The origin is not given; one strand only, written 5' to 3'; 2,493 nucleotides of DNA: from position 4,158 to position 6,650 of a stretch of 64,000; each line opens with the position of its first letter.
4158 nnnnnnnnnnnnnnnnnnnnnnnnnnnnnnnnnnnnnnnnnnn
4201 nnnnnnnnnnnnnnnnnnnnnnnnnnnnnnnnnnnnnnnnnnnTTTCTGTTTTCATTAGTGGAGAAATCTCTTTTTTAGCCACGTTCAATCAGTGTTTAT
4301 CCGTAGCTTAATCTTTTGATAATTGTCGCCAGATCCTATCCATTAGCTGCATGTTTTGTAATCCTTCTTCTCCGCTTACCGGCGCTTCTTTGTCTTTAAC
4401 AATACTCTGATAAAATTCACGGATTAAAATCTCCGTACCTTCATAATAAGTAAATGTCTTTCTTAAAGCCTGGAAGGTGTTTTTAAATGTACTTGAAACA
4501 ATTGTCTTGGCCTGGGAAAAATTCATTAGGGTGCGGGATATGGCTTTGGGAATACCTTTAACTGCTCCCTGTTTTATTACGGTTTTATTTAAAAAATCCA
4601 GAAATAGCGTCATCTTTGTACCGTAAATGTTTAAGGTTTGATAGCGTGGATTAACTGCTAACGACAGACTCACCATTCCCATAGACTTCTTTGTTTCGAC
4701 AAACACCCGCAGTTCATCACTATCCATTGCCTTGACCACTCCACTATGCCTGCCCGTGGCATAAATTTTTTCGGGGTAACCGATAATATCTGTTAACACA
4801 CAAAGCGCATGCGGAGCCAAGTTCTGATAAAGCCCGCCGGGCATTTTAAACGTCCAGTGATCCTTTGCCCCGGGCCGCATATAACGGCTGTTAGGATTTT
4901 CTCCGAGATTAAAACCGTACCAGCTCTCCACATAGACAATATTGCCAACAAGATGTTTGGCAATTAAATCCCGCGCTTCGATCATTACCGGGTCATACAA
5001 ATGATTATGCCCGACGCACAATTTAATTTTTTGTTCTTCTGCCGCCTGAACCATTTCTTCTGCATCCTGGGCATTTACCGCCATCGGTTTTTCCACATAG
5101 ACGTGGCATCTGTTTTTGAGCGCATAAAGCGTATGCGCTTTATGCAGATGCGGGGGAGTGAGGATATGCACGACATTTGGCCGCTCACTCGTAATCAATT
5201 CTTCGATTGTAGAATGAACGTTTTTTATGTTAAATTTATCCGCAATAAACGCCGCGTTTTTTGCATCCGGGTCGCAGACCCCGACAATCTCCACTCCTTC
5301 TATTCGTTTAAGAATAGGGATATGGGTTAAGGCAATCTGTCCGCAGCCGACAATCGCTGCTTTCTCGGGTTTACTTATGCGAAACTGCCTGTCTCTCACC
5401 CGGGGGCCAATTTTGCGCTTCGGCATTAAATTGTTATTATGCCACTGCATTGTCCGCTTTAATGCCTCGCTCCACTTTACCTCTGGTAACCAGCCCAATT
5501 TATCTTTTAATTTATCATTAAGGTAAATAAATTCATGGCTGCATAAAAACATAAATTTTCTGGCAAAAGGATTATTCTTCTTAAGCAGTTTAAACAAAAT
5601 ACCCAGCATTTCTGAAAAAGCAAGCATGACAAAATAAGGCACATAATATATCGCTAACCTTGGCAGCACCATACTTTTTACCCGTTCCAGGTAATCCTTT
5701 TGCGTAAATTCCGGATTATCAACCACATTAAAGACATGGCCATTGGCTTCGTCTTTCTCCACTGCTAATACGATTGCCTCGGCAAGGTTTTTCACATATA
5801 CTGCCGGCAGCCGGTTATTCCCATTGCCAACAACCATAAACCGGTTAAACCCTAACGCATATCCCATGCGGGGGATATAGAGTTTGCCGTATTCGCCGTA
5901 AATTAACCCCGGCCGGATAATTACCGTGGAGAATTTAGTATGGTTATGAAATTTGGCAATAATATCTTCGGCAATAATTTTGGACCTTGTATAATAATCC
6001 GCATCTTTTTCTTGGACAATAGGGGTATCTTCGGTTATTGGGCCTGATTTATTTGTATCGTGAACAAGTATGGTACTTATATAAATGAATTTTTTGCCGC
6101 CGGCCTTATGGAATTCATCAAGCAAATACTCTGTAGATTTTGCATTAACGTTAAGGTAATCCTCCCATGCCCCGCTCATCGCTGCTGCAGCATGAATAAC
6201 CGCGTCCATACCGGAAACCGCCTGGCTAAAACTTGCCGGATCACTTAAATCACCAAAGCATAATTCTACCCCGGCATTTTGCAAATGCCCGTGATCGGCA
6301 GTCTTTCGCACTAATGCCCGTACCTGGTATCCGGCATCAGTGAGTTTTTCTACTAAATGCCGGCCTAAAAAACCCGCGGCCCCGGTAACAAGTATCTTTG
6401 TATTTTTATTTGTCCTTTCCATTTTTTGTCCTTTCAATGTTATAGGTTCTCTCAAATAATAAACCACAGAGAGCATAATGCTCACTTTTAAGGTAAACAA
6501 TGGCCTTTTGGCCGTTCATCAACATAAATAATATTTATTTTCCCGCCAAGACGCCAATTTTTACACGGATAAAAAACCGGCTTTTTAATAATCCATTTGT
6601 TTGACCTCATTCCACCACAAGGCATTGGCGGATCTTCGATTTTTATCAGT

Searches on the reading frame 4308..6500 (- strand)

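Call 45: search_protein_families(library=pfam, proteins=[window:4308-6500:-])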
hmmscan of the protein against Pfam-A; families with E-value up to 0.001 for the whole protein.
window:4308-6500:- (730 aa): 13 families
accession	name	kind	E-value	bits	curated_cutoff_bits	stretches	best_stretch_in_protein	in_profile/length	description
PF01370.27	Epimerase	-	4.1e-38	131.6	20.9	1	36-259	1-239/240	NAD dependent epimerase/dehydratase family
PF01073.25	3Beta_HSD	-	2.8e-31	109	22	1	37-249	1-231/280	3-beta hydroxysteroid dehydrogenase/isomerase family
PF01408.29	GFO_IDH_MocA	-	4.1e-28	98.9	24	1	381-498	3-120/120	Oxidoreductase family, NAD-binding Rossmann fold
PF13460.12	NAD_binding_10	-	2.4e-22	80.2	27.2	1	40-200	1-146/184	NAD(P)H-binding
PF16363.11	GDP_Man_Dehyd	-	8e-21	75.3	27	1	37-259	1-255/332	GDP-mannose 4,6 dehydratase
PF07993.18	NAD_binding_4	-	7.7e-20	71.6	20.1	1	38-240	1-244/258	Male sterility protein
PF05368.20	NmrA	-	1.5e-17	64.6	27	1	33-150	2-114/298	NmrA-like family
PF04321.23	RmlD_sub_bind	-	6e-16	58.8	27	1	35-252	2-202/287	RmlD substrate binding domain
PF22725.1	GFO_IDH_MocA_C3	-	3.4e-09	37.2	27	1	508-632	3-123/124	GFO/IDH/MocA C-terminal domain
PF03447.22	NAD_binding_3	-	2e-06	29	24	1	385-495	1-114/116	Homoserine dehydrogenase, NAD binding domain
PF02894.22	GFO_IDH_MocA_C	-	3.3e-06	27.5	22.9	1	510-728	1-211/218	Oxidoreductase family, C-terminal alpha/beta domain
PF00106.31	adh_short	-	0.00032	20.7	26.6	0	36-98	3-71/195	short chain dehydrogenase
PF02719.21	Polysacc_synt_2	-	0.00069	19.3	20.2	0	36-143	1-128/293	Polysaccharide biosynthesis protein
